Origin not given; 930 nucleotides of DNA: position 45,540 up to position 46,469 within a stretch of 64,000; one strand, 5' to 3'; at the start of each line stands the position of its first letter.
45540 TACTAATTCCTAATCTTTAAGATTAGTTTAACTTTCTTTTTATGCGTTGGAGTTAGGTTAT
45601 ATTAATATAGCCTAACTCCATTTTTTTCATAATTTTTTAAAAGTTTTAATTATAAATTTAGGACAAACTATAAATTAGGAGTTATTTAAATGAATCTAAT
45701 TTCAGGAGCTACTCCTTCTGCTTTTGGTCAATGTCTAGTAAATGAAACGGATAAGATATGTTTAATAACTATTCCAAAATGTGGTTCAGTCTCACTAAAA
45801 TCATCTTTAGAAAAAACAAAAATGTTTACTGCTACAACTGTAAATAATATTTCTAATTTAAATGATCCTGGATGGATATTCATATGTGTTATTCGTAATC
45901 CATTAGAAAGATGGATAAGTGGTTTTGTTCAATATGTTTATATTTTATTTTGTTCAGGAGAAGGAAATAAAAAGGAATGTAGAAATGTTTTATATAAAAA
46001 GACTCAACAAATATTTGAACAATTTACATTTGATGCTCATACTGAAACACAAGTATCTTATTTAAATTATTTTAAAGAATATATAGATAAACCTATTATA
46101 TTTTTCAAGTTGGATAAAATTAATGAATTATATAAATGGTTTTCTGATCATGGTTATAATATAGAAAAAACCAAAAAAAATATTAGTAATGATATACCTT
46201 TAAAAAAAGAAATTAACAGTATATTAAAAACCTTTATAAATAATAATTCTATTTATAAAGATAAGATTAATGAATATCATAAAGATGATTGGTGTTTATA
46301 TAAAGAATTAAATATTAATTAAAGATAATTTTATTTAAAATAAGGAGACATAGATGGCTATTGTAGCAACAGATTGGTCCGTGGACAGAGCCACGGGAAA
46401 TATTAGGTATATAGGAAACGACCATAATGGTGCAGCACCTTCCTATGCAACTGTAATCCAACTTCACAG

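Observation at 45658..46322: Sulfotransferase-like gene as a monocistronic late transcription unit inside the virion-structural module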

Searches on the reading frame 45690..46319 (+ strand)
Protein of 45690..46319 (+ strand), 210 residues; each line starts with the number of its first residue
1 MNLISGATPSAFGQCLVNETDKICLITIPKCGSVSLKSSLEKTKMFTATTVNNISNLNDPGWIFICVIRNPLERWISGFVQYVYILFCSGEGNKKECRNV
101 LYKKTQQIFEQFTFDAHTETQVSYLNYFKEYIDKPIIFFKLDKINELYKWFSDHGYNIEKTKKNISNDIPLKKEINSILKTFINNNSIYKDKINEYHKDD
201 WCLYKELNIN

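Call 3: search_protein_families(library=pfam, proteins=[window:45690-46319:+], max_evalue=10)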
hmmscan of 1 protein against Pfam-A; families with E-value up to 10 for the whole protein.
window:45690-46319:+ (210 aa): 3 families
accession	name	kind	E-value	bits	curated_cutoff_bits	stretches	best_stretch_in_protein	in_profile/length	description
PF03567.20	Sulfotransfer_2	-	0.001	19.7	22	1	15-112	3-137/252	Sulfotransferase family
PF25375.1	Lin-15B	-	0.047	14.1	27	1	128-187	59-117/121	Lin-15B-like domain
PF10865.14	DUF2703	-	0.12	12.9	23.6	1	67-105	67-106/120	Domain of unknown function (DUF2703)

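Call 4: search_protein_families(library=phrogs, proteins=[window:45690-46319:+], max_evalue=1)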
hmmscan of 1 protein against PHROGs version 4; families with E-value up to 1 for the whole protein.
window:45690-46319:+ (210 aa): 1 family
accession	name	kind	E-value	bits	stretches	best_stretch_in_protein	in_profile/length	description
phrog_15682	-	unknown function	0.083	14.1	1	147-172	33-58/64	-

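Call 5: search_protein_families(library=ncbifam, proteins=[window:45690-46319:+], max_evalue=10)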
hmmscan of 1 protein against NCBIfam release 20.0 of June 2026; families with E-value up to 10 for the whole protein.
window:45690-46319:+ (210 aa): 1 family
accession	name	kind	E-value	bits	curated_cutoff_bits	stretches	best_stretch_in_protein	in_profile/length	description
TIGR02492.1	flgK_ends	equivalog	0.6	9.4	170.75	1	37-62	7-32/437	flagellar hook-associated protein FlgK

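Call 7: search_dna_similar(query=window:45690-46319:+, collection=phages, mode=protein, max_rows=40, max_evalue=0.01)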
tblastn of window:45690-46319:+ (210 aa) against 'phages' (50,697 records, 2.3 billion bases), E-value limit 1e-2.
No match.

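Call 13: find_homologous_proteins(query=window:45690-46319:+, max_evalue=0.001)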
Query window:45690-46319:+ (210 aa): 2 proteins with E <= 0.001 among 624 candidates.
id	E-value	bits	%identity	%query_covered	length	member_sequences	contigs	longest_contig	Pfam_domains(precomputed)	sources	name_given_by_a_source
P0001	1.1e-138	478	100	100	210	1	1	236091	-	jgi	-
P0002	1.6e-6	46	30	86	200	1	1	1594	PF03567.21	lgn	-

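Call 14: search_solved_structures(query=window:45690-46319:+, max_evalue=10, show_alignments=3)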
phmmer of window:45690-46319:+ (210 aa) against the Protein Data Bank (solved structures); distinct sequences matched with E-value up to 10: 6.
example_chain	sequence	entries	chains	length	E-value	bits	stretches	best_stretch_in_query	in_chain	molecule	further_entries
2o8p_A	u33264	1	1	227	0.1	15.7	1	30-134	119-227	14-3-3 domain containing protein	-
8h2i_ch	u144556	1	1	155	0.19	14.8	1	117-179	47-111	P15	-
2fxt_A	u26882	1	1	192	0.44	13.6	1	105-165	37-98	Import inner membrane translocase subunit TIM44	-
2ly9_A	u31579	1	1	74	0.53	13.3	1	115-164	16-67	Zinc fingers and homeoboxes protein 1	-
3qk9_A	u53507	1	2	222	0.56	13.2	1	105-165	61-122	Mitochondrial import inner membrane translocase subunit TIM44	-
9fqr_J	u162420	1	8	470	1.3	12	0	70-112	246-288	Sperm-associated microtubule inner protein 5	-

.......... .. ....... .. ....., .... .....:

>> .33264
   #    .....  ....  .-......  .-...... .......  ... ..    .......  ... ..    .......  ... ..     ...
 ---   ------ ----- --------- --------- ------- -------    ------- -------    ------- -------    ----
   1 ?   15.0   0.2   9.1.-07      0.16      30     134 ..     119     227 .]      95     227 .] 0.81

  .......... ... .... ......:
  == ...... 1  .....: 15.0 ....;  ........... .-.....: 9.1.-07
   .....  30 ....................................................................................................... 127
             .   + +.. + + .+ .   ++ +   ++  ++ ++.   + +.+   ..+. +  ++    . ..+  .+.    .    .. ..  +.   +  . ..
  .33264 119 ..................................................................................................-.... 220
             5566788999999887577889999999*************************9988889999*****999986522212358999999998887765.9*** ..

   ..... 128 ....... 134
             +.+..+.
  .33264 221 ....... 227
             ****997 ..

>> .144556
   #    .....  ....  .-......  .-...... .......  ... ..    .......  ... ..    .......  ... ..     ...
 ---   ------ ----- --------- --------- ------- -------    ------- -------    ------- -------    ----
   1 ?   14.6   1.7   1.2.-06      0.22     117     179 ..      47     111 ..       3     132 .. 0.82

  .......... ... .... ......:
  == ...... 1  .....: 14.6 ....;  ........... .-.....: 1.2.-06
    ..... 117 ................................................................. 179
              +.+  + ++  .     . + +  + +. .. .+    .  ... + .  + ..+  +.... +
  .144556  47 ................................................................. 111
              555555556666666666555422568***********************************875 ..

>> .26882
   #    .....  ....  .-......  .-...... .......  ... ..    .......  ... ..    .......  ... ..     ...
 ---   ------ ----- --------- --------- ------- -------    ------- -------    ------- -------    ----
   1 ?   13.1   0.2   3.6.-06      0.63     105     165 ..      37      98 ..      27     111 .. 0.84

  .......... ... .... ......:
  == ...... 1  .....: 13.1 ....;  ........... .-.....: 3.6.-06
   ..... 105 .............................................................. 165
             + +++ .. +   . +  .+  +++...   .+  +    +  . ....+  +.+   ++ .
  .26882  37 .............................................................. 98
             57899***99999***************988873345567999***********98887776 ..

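Call 26: find_encoding_contigs(protein=P0001, flank=3000, max_places=3)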
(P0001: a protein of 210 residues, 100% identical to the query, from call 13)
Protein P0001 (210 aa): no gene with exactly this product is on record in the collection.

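Call 27: find_encoding_contigs(protein=P0002, flank=3000, max_places=3)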
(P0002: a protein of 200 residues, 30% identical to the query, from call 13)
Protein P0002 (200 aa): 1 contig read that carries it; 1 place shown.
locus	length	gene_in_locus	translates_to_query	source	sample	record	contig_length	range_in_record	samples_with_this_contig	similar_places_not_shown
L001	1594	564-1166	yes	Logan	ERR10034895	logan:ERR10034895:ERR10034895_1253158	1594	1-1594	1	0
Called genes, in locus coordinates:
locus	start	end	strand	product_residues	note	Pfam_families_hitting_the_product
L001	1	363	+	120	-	?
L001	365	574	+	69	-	PF04325:DUF465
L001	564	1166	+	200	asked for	PF03567:Sulfotransfer_2 (faint)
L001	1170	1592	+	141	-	?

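Call 29: find_related_loci(query=window:45690-46319:+, collection=viral_contigs, flank=6000)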
Query window:45690-46319:+ (210 aa) in viral_contigs; peptide patterns used: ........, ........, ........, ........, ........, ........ (x = any residue, [..] = any of these).
2 stretches matched a pattern, but none encodes a relative of the query by tblastn (E <= 1e-3).

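Call 32: search_protein_families(library=pfam, proteins=[P0002, L001:1-363:+, L001:365-571:+, L001:1170-1592:+], max_evalue=1)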
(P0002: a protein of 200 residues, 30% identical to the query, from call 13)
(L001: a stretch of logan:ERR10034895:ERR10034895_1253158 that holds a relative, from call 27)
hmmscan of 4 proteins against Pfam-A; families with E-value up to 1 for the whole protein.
P0002 (200 aa): 1 family
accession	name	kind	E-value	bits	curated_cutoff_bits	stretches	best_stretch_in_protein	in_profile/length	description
PF03567.20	Sulfotransfer_2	-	1.2e-06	29.2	22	1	7-85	5-117/252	Sulfotransferase family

L001:1-363:+ (120 aa): 0 families

L001:365-571:+ (69 aa): 5 families
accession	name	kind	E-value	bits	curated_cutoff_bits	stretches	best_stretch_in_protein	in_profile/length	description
PF04325.18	DUF465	-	1.7e-12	47.6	25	1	8-53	2-47/48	Protein of unknown function (DUF465)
PF25443.1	ANG-1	-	0.021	15.5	28.5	1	5-54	21-66/105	ANG-1-like domain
PF22105.2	DUF6943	-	0.074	13.6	27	1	9-57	75-125/131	Family of unknown function (DUF6943)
PF18077.6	DUF5595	-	0.09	13.3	29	0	31-55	48-72/73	Domain of unknown function (DUF5595)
PF19491.4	DUF6026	-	0.29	11.5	26.6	1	35-56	21-42/51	Family of unknown function (DUF6026)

L001:1170-1592:+ (141 aa): 0 families

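Call 33: search_protein_representatives(protein=window:45690-46319:+)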
Query: 210 residues. Proteins with E-value up to 0.001 (for the whole library): 173; up to 1e-10: 8; up to 1e-30: 1. The best 150 are listed.
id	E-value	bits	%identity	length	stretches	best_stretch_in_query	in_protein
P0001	3.6e-139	477.9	100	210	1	1-210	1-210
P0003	7.5e-20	88.0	36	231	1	12-206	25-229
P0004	1.7e-16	77.1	32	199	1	11-205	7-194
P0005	2.2e-16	76.7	30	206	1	8-206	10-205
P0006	9.0e-13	64.9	26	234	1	18-204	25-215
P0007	2.7e-12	63.3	24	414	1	10-206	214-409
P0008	2.2e-11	60.3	32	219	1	11-208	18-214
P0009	5.3e-11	59.1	26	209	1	11-208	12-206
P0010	1.6e-10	57.5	33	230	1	11-208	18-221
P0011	1.8e-10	57.3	26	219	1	9-206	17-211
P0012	4.4e-10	56.1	29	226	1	13-208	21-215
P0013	4.8e-10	56.0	30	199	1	21-206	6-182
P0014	7.4e-10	55.4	28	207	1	27-206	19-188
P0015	8.0e-10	55.3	32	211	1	11-205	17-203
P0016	2.2e-09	53.8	31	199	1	11-207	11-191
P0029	8.6e-08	48.6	32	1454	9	52-80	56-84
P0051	1.4e-06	44.7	31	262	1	22-205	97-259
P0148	4.1e-04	36.6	35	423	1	12-91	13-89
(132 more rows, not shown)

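Call 35: search_protein_families(library=pfam, alignment_id=A2, max_evalue=0.001)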
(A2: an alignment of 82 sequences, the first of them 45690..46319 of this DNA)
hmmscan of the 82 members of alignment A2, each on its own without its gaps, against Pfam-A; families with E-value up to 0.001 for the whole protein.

A. member 1, window:45690-46319:+ (210 aa): 0 families

B. families by the number of members that match (of 82 scanned): 1 family
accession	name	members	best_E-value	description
PF03567.20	Sulfotransfer_2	25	8.9e-12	Sulfotransferase family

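Call 36: search_solved_structures(query=A2, max_evalue=1, show_alignments=3)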
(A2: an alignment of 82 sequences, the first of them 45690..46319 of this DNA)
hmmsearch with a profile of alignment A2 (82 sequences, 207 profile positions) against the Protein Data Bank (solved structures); distinct sequences matched with E-value up to 1: 11.
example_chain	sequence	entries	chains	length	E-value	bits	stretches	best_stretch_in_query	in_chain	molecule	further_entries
4ndz_A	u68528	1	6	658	0.023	17.5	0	39-73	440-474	Maltose-binding periplasmic protein, Heparan sulfate 2-O-sulfotransferase 1 fusion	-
3f5f_A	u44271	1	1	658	0.026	17.4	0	39-73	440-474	Maltose-binding periplasmic protein, Heparan sulfate 2-O-sulfotransferase 1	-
1t8t_A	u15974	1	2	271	0.049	16.4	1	56-91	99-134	heparan sulfate D-glucosaminyl 3-O-sulfotransferase 3A1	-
1t8u_A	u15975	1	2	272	0.049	16.4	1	56-91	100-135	heparan sulfate D-glucosaminyl 3-O-sulfotransferase 3A1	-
6xkg_B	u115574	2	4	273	0.05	16.4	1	56-91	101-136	Heparan sulfate glucosamine 3-O-sulfotransferase 3A1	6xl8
3rnl_A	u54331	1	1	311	0.11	15.3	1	54-91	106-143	Sulfotransferase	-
3bd9_A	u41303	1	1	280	0.11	15.3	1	50-137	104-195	Heparan sulfate glucosamine 3-O-sulfotransferase 5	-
7scd_A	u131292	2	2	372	0.2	14.4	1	50-134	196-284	Thioredoxin 1,Heparan sulfate glucosamine 3-O-sulfotransferase 5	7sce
1zrh_A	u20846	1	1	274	0.21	14.4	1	56-87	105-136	Heparan sulfate glucosamine 3-O-sulfotransferase 1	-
3uan_A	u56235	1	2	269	0.22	14.3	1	56-87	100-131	Heparan sulfate glucosamine 3-O-sulfotransferase 1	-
1vkj_A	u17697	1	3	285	0.25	14.2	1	56-87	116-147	heparan sulfate (glucosamine) 3-O-sulfotransferase 1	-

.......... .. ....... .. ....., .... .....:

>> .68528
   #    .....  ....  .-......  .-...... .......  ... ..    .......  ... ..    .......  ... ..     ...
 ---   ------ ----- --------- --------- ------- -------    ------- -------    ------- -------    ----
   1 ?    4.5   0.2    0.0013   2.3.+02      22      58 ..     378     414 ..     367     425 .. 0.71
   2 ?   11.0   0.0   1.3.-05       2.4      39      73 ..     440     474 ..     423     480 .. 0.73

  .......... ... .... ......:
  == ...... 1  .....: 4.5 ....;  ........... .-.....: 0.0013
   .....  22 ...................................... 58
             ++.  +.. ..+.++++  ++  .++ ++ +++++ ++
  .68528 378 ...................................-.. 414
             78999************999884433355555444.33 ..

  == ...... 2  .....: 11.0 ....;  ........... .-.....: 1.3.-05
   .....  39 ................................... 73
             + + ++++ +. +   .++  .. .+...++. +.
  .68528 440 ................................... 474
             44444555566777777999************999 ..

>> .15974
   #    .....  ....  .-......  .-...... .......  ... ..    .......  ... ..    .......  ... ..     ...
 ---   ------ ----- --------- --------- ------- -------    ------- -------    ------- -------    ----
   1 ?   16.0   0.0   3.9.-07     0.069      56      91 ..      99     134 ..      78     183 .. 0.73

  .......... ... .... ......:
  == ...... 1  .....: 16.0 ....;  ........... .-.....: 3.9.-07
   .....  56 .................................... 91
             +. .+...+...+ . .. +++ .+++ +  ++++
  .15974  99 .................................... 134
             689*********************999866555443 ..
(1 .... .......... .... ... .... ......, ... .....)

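Call 41: find_encoding_contigs(protein=P0003, flank=8000, max_places=4)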
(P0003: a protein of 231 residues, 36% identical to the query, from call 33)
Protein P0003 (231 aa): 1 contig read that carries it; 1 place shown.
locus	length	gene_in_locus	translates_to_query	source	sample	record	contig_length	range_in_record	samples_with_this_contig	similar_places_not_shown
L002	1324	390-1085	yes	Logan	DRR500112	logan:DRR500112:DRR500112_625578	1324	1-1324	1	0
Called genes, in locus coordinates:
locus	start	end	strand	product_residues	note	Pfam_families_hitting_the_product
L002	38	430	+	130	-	PF01583:APS_kinase, PF06414:Zeta_toxin, PF08433:KTI12 (weak)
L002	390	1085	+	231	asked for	-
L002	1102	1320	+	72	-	-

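Call 42: search_protein_families(library=pfam, proteins=[P0007, P0029, L002:38-427:+, L002:1102-1320:+, P0148, P0051, P0003, P0004, P0005, P0006], max_evalue=0.01)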
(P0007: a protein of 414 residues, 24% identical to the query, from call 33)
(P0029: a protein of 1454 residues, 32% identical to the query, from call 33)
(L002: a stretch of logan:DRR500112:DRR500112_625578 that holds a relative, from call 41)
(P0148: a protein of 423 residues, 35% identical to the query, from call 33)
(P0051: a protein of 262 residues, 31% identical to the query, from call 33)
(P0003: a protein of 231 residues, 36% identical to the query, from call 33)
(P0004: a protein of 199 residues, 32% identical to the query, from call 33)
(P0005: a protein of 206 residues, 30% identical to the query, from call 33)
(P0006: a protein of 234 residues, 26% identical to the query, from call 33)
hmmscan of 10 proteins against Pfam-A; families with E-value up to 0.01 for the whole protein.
P0007 (414 aa): 4 families
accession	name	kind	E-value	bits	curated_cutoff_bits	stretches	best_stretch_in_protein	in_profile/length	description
PF13578.12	Methyltransf_24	-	2.7e-18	67.2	26.3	1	42-157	1-105/105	Methyltransferase domain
PF04989.18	RMNT_CmcI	-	0.0001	22.6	23.2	1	29-156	26-147/206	Rhamnosyl O-methyltransferase/CmcI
PF03567.20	Sulfotransfer_2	-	0.00038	21.1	22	1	246-406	59-248/252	Sulfotransferase family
PF10788.14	DUF2603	-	0.0013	19.2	25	1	184-251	10-75/137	Protein of unknown function (DUF2603)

P0029 (1454 aa): 13 families
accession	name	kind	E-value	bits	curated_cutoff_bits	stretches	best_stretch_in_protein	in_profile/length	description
PF06990.17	Gal-3-0_sulfotr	-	3.9e-159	530.3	27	10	1162-1308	63-196/402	Galactose-3-O-sulfotransferase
PF02456.21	Adeno_IVa2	-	1.3e-10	41.1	21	0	282-330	295-343/370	Adenovirus IVa2 protein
PF23988.1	DUF7309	-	2.1e-10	40.7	27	0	258-296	14-52/170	Domain of unknown function (DUF7309)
PF06898.16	YqfD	-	8.3e-10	38.5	25.2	0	379-439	2-63/379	Putative stage IV sporulation protein YqfD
PF18249.6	Ca_bind_SSO6904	-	3.2e-07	31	25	0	705-733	48-76/90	Calcium binding protein SSO6904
PF03999.17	MAP65_ASE1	-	9.1e-06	25.1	26.9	0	339-377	376-410/477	Microtubule associated protein (MAP65/ASE1 family)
PF10339.14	Vel1p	-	3.7e-05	23.6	23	0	324-368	39-83/202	Yeast-specific zinc responsive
PF00077.25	RVP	-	4.7e-05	24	20.7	0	919-963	54-98/101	Retroviral aspartyl protease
PF12872.13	OST-HTH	-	5.4e-05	23.4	23.8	0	1018-1049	15-38/71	OST-HTH/LOTUS domain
PF14903.11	WG_beta_rep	-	0.00037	20.9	25.6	0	372-391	15-34/35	WG containing repeat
PF14501.12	HATPase_c_5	-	0.0012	19.2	22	0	110-154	17-61/102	GHKL domain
PF23719.1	VapB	-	0.0014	19.1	27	0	324-385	16-77/97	Antitoxin VapB-like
PF12011.13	NPH-II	-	0.0018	18.7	25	0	643-699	78-134/174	RNA helicase NPH-II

L002:38-427:+ (130 aa): 17 families
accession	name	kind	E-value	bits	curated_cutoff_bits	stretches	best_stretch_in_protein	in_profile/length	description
PF01583.26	APS_kinase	-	6.2e-24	85.2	21.1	1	2-106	4-107/152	Adenylylsulphate kinase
PF06414.18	Zeta_toxin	-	9e-08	32.2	22.3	1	2-50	18-63/199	Zeta toxin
PF08433.16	KTI12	-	1.9e-06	28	22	1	5-107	6-106/271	Chromatin associated protein KTI12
PF00448.28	SRP54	-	0.00047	20.3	22.7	1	2-43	3-43/196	SRP54-type protein, GTPase domain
PF13671.12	AAA_33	-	0.00072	20.3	27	1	3-69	2-68/143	AAA domain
PF00931.28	NB-ARC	-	0.00086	19.1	23.5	1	5-34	23-53/248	NB-ARC domain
PF05729.18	NACHT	-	0.0012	19.2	26.7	1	2-29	2-29/167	NACHT domain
PF24883.2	NPHP3_N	-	0.002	18.8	24.8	1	2-28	24-50/164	Nephrocystin 3, N-terminal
PF20720.3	nSTAND3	-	0.0029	17.7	27.2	1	5-43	22-60/155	Novel STAND NTPase 3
PF13238.12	AAA_18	-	0.0035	18.2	29.4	1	5-87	3-89/128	AAA domain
PF13479.12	AAA_24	-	0.0042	17.4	27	1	2-25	4-23/195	AAA domain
PF01656.29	CbiA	-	0.0045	17.4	25.4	1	6-69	5-67/125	CobQ/CobB/MinD/ParA nucleotide binding domain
PF00910.28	RNA_helicase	-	0.0047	17.8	21.5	1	4-28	2-26/105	RNA helicase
PF03029.23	ATP_bind_1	-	0.0047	17.2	27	1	5-36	1-33/240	Conserved hypothetical ATP binding protein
PF13173.12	AAA_14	-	0.0049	17.3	27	1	2-43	4-45/129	AAA domain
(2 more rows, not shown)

L002:1102-1320:+ (72 aa): 0 families

P0148 (423 aa): 2 families
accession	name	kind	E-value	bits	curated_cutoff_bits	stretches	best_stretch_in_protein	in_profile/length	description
PF03567.20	Sulfotransfer_2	-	0.0028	18.3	22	0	61-129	82-165/252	Sulfotransferase family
PF13578.12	Methyltransf_24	-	0.0067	17.7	26.3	0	238-344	1-105/105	Methyltransferase domain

P0051 (262 aa): 1 family
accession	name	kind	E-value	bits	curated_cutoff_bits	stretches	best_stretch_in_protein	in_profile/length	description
PF03567.20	Sulfotransfer_2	-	4.3e-09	37.3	22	1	132-259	84-250/252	Sulfotransferase family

P0003 (231 aa): 1 family
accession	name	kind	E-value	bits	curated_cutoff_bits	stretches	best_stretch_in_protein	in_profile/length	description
PF03567.20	Sulfotransfer_2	-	4.8e-05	24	22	1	69-227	77-249/252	Sulfotransferase family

P0004 (199 aa): 1 family
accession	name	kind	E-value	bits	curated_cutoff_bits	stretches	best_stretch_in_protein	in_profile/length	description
PF03567.20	Sulfotransfer_2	-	6.9e-05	23.5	22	1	52-123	76-167/252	Sulfotransferase family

P0005 (206 aa): 1 family
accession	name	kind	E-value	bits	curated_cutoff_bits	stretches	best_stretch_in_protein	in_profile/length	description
PF03567.20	Sulfotransfer_2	-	0.00055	20.6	22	0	18-204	4-250/252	Sulfotransferase family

P0006 (234 aa): 1 family
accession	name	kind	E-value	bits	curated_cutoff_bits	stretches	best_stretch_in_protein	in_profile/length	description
PF03567.20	Sulfotransfer_2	-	0.0045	17.6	22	0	66-83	80-97/252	Sulfotransferase family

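Call 47: find_encoding_contigs(protein=P0004, flank=8000, max_places=4)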
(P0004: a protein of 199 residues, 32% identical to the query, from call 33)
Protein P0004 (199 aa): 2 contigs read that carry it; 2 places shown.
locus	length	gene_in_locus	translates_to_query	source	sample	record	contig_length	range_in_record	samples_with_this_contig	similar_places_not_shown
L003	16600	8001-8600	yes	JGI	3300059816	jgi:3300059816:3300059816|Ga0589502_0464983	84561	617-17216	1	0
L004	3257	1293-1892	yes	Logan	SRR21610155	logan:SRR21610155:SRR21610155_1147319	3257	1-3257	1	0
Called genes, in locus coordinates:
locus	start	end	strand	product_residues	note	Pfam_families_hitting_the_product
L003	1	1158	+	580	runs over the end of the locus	PF17482:Phage_sheath_1C (weak)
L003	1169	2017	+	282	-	-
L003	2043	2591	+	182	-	-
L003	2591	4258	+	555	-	PF18454:Mtd_N, PF26209:Phage_phiTE_241_C (faint)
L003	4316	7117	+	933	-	-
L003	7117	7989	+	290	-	PF21722:Gly_rich_2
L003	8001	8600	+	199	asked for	-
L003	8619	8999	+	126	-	-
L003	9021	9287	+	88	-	-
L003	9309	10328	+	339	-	PF25852:DUF6242_C (faint)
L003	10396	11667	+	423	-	PF07484:Collar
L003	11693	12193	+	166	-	-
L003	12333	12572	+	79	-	-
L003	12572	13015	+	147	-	PF00565:SNase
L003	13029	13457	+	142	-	PF07087:DUF1353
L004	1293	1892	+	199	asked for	-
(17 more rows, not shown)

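Call 48: find_encoding_contigs(protein=P0005, flank=8000, max_places=4)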
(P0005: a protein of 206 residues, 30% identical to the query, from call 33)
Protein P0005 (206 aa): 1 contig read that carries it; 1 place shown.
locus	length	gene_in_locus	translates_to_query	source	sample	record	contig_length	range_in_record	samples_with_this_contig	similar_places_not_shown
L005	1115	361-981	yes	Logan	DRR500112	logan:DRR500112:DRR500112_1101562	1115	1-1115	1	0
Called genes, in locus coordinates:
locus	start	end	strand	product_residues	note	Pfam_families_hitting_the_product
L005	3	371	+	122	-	?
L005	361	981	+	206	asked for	-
